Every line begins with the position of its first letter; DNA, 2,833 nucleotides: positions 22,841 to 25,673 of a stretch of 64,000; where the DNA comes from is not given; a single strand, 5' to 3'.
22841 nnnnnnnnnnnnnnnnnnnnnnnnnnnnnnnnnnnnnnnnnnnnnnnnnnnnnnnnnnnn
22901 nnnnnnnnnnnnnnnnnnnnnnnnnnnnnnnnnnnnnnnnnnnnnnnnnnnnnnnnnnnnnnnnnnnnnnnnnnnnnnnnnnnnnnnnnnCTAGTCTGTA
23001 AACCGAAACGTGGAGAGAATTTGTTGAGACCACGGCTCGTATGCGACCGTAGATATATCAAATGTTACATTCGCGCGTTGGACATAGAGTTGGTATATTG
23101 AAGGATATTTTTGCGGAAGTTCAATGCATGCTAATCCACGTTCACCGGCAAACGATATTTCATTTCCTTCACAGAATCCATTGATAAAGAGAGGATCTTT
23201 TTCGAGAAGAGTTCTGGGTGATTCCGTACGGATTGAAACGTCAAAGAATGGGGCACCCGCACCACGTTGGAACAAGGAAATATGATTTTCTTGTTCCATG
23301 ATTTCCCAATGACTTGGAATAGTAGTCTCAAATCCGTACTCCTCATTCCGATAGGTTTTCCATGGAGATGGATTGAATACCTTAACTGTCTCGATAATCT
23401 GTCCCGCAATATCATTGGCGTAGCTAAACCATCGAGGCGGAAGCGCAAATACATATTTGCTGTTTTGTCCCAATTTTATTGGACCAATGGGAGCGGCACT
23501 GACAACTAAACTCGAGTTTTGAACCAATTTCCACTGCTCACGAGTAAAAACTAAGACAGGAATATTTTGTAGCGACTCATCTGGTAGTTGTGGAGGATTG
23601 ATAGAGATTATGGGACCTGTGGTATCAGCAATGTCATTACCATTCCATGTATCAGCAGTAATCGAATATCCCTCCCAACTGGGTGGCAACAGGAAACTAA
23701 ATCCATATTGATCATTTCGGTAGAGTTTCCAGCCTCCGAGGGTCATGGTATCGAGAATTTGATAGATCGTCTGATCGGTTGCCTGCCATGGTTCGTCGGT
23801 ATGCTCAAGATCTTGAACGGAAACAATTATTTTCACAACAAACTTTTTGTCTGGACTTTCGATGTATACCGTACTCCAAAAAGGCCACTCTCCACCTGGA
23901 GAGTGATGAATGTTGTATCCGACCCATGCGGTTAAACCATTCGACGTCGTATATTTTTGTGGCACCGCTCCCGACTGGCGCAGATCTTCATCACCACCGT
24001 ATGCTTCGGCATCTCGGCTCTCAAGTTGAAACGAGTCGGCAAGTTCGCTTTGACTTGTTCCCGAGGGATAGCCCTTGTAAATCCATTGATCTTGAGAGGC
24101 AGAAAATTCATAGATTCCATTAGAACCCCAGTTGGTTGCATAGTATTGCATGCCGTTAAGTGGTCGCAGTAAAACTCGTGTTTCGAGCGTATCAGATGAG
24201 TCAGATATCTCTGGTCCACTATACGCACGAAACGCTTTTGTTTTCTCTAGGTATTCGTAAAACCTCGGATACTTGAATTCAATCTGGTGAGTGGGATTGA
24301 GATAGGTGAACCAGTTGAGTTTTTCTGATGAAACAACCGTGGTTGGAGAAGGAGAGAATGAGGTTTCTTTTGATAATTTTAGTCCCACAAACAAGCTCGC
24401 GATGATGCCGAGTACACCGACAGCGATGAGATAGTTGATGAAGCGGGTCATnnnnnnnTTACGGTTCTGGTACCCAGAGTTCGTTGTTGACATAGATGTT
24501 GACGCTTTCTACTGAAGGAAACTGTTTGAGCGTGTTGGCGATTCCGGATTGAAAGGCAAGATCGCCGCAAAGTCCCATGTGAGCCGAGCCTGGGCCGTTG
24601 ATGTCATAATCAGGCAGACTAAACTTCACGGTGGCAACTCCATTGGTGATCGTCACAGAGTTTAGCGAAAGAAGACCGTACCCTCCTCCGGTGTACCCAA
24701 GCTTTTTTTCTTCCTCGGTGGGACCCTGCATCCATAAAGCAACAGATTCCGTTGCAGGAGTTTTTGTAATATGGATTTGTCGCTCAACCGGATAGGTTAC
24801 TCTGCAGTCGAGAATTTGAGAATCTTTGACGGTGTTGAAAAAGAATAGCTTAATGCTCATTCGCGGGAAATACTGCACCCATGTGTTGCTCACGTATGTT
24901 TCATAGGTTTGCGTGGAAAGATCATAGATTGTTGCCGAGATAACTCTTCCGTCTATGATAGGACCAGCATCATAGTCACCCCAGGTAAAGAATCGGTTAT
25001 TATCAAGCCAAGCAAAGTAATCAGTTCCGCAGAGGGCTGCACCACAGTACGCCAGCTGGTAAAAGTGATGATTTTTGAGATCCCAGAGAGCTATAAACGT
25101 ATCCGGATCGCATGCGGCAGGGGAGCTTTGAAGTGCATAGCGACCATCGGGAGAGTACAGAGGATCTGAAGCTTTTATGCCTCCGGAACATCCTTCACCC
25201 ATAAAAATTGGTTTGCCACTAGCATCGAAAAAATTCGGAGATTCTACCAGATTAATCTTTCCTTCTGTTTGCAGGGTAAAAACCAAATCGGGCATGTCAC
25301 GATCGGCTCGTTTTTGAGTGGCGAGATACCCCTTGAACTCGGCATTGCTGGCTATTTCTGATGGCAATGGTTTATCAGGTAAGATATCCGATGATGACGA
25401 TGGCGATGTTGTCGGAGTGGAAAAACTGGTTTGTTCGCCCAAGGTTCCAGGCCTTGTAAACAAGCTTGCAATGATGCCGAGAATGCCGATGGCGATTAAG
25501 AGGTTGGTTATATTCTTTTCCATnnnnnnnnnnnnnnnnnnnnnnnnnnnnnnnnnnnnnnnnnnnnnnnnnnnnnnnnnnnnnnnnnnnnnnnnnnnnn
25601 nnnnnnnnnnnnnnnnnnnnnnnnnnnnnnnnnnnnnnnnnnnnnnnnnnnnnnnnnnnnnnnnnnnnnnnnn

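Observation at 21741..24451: Tandemly duplicated two-gene module: exported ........-repeat protein plus a B-box-like zinc-ribbon tail-anchored protein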

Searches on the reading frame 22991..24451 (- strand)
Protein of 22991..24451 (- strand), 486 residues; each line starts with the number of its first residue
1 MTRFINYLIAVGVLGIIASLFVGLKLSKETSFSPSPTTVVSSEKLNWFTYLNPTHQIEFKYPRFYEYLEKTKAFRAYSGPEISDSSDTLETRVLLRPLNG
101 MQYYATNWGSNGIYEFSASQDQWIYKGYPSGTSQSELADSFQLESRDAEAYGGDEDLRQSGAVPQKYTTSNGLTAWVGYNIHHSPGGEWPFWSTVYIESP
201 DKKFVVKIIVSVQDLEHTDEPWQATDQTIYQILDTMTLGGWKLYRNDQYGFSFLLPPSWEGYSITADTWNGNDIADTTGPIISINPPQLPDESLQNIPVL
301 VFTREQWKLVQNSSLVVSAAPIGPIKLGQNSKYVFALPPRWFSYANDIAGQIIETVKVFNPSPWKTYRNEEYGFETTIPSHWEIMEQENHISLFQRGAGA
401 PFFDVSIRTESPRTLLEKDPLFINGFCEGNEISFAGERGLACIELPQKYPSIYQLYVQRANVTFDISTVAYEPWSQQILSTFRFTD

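Call 5: search_protein_families(library=pfam, max_evalue=1, proteins=[window:22991-24451:-])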
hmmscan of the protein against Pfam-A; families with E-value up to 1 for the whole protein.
window:22991-24451:- (486 aa): 2 families
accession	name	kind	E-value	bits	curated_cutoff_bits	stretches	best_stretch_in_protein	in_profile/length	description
PF18933.6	PsbP_2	-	1.3e-09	38.8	27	2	205-261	8-64/184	PsbP-like protein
PF01789.22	PsbP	-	0.071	13.6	23.5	0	241-264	3-26/155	PsbP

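Call 6: search_protein_families(library=ncbifam, max_evalue=1, proteins=[window:22991-24451:-])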
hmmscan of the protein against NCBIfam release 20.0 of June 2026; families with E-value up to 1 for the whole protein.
window:22991-24451:- (486 aa): 0 families

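Call 17: find_homologous_proteins(query=window:22991-24451:-, max_evalue=0.001)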
Query window:22991-24451:- (486 aa): 36 proteins with E <= 0.001 among 6912 candidates.
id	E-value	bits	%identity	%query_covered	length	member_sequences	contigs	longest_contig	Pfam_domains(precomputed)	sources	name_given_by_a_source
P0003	0.0e+0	1129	100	100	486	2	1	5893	-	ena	-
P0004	2.8e-47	180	34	38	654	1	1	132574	PF05569.18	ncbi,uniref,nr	ncbi:Signal transducer regulating beta-lactamase production, contains metallopeptidase domain [Sporo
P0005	5.9e-47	179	46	22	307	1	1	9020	-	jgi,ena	-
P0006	6.1e-47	179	35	72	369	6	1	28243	-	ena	-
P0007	4.6e-41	159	40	29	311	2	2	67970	-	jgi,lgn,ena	-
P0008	1.5e-37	148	33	52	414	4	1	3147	PF18933.7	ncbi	-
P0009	1.7e-36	144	49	31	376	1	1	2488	-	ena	-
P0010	3.0e-35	140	35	51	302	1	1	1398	-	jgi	jgi:hypothetical protein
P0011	6.1e-35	139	42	34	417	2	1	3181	-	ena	-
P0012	8.1e-34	135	40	31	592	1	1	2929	PF18933.7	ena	-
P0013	1.1e-32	131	44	30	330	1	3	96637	-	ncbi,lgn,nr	ncbi:MAG: hypothetical protein HYT49_03540 [Candidatus Wildermuthbacteria bacterium]|nr:hypothetical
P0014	2.8e-32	130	41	32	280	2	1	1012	-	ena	-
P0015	3.6e-31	127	45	28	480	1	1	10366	-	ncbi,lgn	-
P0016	2.4e-30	124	41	30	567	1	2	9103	PF09603.16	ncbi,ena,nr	ncbi:hypothetical protein KAS31_00900 [Candidatus Parcubacteria bacterium]|nr:hypothetical protein [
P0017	1.0e-28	118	39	33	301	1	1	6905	-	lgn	-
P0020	8.7e-25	105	43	28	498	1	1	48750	-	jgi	jgi:hypothetical protein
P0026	6.8e-10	56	26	32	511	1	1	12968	PF26056.1,PF18933.7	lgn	-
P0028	8.5e-8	49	29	26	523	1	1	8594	PF18933.7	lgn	-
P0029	9.1e-8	49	31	30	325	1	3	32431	PF18933.7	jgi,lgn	jgi:hypothetical protein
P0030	9.7e-8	49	30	26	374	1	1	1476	PF26056.1,PF18933.7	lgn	-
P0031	1.2e-5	42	29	22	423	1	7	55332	PF18933.7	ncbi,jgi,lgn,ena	-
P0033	2.9e-5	41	53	8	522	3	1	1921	PF18933.7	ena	-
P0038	7.2e-4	36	26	68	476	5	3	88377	PF18933.7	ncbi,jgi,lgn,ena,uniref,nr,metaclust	ncbi:MAG: hypothetical protein A2655_01155 [Candidatus Yanofskybacteria bacterium RIFCSPHIGHO2_01_FU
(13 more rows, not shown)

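Call 19: find_encoding_contigs(protein=P0006, flank=6000, max_places=3)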
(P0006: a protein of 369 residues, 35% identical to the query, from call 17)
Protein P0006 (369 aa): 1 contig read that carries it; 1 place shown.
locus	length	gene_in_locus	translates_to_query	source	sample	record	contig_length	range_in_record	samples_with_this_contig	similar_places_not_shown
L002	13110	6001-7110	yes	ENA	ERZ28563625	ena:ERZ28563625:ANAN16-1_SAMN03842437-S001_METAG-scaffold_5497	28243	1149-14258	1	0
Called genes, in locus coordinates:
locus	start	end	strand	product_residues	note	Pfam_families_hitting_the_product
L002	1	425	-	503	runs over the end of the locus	PF05048:NosD, PF13229:Beta_helix, PF05048:NosD, PF13229:Beta_helix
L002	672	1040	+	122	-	PF09685:MamF_MmsF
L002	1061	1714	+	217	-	PF00571:CBS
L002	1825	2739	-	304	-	PF02899:Phage_int_SAM_1, PF13102:Phage_int_SAM_5 (weak), PF13495:Phage_int_SAM_4, PF00589:Phage_integrase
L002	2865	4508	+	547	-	PF01839:FG-GAP (faint), PF13517:FG-GAP_3 (weak), PF21348:RGL11_C (faint), PF13517:FG-GAP_3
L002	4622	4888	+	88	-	PF00312:Ribosomal_S15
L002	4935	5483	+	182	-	PF01936:NYN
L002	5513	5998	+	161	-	-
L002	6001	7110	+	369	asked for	-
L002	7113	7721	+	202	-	-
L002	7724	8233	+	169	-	-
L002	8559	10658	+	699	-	PF01138:RNase_PH, PF03725:RNase_PH_C, PF01138:RNase_PH, PF00013:KH_1, PF00575:S1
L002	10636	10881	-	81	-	-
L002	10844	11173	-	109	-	-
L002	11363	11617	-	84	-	-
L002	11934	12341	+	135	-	-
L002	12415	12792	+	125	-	PF01258:zf-dskA_traR (weak)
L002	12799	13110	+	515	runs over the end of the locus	PF05362:Lon_C (faint), PF13541:ChlI, PF00493:MCM, PF00158:Sigma54_activat (faint), PF01078:Mg_chelatase, PF00004:AAA (faint), PF07728:AAA_5, PF13335:Mg_chelatase_C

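Call 20: find_encoding_contigs(protein=P0013, flank=6000, max_places=3)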
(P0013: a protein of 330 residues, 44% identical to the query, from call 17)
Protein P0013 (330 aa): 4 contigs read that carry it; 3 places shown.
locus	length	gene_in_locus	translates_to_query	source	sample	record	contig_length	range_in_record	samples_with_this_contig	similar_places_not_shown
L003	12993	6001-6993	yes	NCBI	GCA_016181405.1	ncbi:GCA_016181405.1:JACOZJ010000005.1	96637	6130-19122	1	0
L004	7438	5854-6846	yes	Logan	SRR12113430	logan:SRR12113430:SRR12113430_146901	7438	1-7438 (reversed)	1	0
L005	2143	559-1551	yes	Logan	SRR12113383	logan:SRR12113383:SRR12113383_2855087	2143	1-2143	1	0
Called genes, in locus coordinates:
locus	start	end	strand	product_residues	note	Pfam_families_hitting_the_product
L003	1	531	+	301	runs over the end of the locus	PF05175:MTS (faint)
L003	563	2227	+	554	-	PF01565:FAD_binding_4, PF02913:FAD-oxidase_C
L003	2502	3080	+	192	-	PF14478:DUF4430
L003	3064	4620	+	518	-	PF07172:GRP (faint), PF13243:SQHop_cyclase_C (weak)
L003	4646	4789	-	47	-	-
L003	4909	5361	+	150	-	PF02502:LacAB_rpiB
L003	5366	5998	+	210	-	PF00834:Ribul_P_3_epim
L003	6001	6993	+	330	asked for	-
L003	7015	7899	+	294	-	PF00456:Transketolase_N, PF13292:DXP_synthase_N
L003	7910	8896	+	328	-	PF02779:Transket_pyr, PF02780:Transketolase_C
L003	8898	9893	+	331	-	PF00294:PfkB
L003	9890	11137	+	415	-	-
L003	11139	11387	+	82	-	PF18898:DUF5654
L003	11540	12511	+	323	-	PF10432:bact-PGI_C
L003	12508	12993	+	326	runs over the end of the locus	PF00389:2-Hacid_dh, PF02826:2-Hacid_dh_C, PF01262:AlaDh_PNT_C (weak)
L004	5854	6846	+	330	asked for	-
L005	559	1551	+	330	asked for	-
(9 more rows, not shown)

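Call 64: find_encoding_contigs(protein=P0007, flank=8000, max_places=2)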
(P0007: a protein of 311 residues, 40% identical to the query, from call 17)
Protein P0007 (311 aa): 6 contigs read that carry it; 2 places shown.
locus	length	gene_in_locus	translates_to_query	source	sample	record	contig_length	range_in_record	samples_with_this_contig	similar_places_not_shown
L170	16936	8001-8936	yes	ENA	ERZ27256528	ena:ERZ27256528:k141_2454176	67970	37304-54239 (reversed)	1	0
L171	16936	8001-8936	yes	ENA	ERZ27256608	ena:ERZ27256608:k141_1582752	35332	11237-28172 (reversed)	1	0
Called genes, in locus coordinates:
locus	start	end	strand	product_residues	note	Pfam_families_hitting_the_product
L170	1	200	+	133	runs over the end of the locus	PF00072:Response_reg (weak)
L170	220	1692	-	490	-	-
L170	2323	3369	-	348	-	-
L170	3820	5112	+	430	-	PF03952:Enolase_N, PF00113:Enolase_C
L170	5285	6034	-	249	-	PF00300:His_Phos_1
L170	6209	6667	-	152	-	-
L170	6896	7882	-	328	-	PF00753:Lactamase_B, PF23023:Anti-Pycsar_Apyc1, PF12706:Lactamase_B_2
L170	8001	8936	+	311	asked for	-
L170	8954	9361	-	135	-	PF00903:Glyoxalase, PF12681:Glyoxalase_2 (faint)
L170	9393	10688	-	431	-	PF06580:His_kinase, PF02518:HATPase_c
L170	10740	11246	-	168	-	PF00583:Acetyltransf_1, PF13673:Acetyltransf_10, PF13508:Acetyltransf_7, PF14542:Acetyltransf_CG (faint)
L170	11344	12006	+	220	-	PF00925:GTP_cyclohydro2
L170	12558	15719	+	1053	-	-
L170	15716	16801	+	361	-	PF00092:VWA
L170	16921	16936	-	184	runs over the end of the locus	PF04978:MST (weak), PF12867:DinB_2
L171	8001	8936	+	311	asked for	-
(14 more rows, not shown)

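Call 65: find_encoding_contigs(protein=P0038, flank=8000, max_places=2)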
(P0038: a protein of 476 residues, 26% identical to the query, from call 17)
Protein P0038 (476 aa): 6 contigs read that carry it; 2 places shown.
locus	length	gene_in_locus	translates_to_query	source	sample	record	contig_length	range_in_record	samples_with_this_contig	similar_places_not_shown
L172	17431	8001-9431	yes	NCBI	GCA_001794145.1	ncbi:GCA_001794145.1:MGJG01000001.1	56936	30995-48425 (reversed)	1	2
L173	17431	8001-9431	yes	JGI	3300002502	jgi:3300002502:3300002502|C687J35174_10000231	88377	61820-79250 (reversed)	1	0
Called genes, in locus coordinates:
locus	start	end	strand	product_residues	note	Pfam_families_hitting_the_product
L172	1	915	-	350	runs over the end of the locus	PF01926:MMR_HSR1, PF02421:FeoB_N, PF06071:YchF-GTPase_C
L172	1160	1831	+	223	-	-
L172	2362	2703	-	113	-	PF22296:bAvd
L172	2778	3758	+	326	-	PF00078:RVT_1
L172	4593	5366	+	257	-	PF08282:Hydrolase_3, PF03332:PMM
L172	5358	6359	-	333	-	PF00579:tRNA-synt_1b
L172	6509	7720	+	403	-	PF00202:Aminotran_3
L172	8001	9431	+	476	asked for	PF18933:PsbP_2 (faint)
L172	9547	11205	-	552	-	PF00753:Lactamase_B, PF12706:Lactamase_B_2, PF22505:RNase_J_b_CASP, PF07521:RMMBL (faint), PF17770:RNase_J_C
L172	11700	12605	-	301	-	PF10432:bact-PGI_C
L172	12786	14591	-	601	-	PF00496:SBP_bac_5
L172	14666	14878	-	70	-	PF03840:SecG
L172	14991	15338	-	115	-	PF04020:Phage_holin_4_2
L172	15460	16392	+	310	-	PF00595:PDZ, PF13180:PDZ_2, PF17820:PDZ_6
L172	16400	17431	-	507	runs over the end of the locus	PF01541:GIY-YIG (weak), PF27096:UvrC_M, PF08459:UvrC_RNaseH_dom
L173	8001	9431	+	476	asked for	PF18933:PsbP_2 (faint)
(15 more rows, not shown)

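Call 66: find_encoding_contigs(protein=P0020, flank=8000, max_places=2)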
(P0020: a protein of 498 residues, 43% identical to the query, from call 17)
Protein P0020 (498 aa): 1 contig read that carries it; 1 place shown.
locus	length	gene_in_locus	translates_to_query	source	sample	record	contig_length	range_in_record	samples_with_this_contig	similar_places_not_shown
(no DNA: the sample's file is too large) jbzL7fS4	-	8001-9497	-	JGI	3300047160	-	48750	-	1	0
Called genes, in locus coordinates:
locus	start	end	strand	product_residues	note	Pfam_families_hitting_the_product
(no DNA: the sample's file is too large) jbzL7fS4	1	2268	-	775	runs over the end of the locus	PF03512:Glyco_hydro_52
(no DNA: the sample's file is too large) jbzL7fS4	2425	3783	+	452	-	PF07690:MFS_1, PF13347:MFS_2, PF12832:MFS_1_like (faint)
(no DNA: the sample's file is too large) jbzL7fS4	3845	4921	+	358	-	PF00331:Glyco_hydro_10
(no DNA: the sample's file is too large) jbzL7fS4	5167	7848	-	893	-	PF00933:Glyco_hydro_3, PF01915:Glyco_hydro_3_C, PF07691:PA14, PF14310:Fn3-like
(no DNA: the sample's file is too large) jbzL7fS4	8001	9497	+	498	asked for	-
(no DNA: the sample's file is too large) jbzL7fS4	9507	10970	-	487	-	PF01229:Glyco_hydro_39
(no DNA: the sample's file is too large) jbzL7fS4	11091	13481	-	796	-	PF00933:Glyco_hydro_3, PF01915:Glyco_hydro_3_C, PF14310:Fn3-like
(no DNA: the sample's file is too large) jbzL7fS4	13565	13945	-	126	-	-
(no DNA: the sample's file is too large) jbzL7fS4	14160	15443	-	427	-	PF02321:OEP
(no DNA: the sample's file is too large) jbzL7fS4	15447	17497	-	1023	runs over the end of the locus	PF00873:ACR_tran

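Call 81: search_protein_families(library=phrogs, max_evalue=0.01, proteins=[window:22991-24451:-])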
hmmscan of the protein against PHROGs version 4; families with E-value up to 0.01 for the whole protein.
window:22991-24451:- (486 aa): 0 families

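Call 82: search_protein_families(library=padloc, max_evalue=0.01, proteins=[window:22991-24451:-])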
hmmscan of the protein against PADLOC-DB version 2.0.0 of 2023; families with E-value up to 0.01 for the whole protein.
window:22991-24451:- (486 aa): 0 families

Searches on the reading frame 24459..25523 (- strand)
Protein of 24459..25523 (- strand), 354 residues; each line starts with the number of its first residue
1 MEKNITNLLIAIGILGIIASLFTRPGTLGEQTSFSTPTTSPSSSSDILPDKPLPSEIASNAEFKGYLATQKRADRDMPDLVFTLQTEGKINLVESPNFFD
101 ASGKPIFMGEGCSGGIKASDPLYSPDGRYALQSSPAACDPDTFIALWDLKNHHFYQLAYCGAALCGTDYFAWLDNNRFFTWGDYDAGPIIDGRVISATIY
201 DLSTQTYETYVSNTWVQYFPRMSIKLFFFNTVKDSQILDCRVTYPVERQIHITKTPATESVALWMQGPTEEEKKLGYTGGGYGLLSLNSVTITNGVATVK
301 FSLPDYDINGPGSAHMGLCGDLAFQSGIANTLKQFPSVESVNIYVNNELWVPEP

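Call 5: search_protein_families(library=pfam, max_evalue=1, proteins=[window:24459-25523:-])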
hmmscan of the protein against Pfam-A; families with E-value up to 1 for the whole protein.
window:24459-25523:- (354 aa): 1 family
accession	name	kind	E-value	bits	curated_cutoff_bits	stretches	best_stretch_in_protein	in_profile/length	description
PF10646.14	Germane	-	3.5e-09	37.7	23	1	243-348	15-114/117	Sporulation and spore germination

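Call 6: search_protein_families(library=ncbifam, max_evalue=1, proteins=[window:24459-25523:-])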
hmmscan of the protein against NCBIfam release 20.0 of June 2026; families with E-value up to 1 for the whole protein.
window:24459-25523:- (354 aa): 0 families

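Call 81: search_protein_families(library=phrogs, max_evalue=0.01, proteins=[window:24459-25523:-])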
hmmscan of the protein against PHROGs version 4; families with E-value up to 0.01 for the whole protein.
window:24459-25523:- (354 aa): 0 families

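Call 82: search_protein_families(library=padloc, max_evalue=0.01, proteins=[window:24459-25523:-])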
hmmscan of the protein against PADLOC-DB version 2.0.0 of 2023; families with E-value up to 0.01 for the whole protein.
window:24459-25523:- (354 aa): 0 families
